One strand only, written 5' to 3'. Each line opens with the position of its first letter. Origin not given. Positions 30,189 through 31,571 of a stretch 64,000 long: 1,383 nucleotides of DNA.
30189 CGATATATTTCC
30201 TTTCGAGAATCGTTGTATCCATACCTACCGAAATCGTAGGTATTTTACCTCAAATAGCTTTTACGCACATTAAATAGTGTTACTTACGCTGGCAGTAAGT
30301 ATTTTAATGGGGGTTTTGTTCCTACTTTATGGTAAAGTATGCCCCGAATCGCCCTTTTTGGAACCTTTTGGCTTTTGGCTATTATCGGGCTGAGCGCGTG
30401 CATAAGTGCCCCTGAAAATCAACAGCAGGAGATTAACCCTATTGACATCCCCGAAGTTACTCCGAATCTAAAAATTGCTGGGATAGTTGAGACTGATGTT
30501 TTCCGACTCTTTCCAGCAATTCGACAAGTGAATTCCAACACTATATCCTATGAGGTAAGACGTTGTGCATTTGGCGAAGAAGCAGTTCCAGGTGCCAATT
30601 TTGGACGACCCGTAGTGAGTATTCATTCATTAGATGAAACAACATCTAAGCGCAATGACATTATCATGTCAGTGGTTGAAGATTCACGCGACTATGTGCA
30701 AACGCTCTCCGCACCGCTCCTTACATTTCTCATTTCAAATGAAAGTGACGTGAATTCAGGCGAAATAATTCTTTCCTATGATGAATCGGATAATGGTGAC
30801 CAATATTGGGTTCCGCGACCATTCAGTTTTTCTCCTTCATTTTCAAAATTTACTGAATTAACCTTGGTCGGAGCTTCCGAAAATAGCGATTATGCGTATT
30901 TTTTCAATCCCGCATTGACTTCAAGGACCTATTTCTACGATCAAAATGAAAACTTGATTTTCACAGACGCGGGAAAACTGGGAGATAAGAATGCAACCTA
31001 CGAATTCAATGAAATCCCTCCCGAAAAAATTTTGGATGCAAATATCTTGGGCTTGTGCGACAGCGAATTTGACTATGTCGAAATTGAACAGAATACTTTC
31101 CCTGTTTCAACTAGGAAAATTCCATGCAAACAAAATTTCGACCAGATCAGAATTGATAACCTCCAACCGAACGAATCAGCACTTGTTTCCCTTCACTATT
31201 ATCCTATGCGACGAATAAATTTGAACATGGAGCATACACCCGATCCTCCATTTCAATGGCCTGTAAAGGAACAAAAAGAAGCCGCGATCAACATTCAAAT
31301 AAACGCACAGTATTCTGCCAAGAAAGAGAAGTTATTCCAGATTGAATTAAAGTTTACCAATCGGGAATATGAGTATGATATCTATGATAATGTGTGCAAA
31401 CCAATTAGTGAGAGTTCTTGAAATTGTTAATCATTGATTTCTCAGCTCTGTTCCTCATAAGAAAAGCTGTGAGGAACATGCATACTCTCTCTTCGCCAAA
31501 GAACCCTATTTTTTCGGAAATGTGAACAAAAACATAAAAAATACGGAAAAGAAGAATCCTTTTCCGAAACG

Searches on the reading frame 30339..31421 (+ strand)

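Call 9: search_protein_families(library=pfam, proteins=[window:30339-31421:+], max_evalue=0.01)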
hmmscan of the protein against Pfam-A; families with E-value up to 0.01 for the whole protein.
window:30339-31421:+ (360 aa): 1 family
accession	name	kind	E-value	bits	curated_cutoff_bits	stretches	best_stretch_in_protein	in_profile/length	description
PF07852.16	DUF1642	-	0.0015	19.5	27.8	1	287-348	26-87/138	Protein of unknown function (DUF1642)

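Call 10: search_protein_families(library=ncbifam, proteins=[window:30339-31421:+], max_evalue=1)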
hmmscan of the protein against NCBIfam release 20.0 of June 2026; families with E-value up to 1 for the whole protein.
window:30339-31421:+ (360 aa): 0 families

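Call 11: search_protein_families(library=phrogs, proteins=[window:30339-31421:+], max_evalue=1)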
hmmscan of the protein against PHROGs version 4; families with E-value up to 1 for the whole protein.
window:30339-31421:+ (360 aa): 0 families
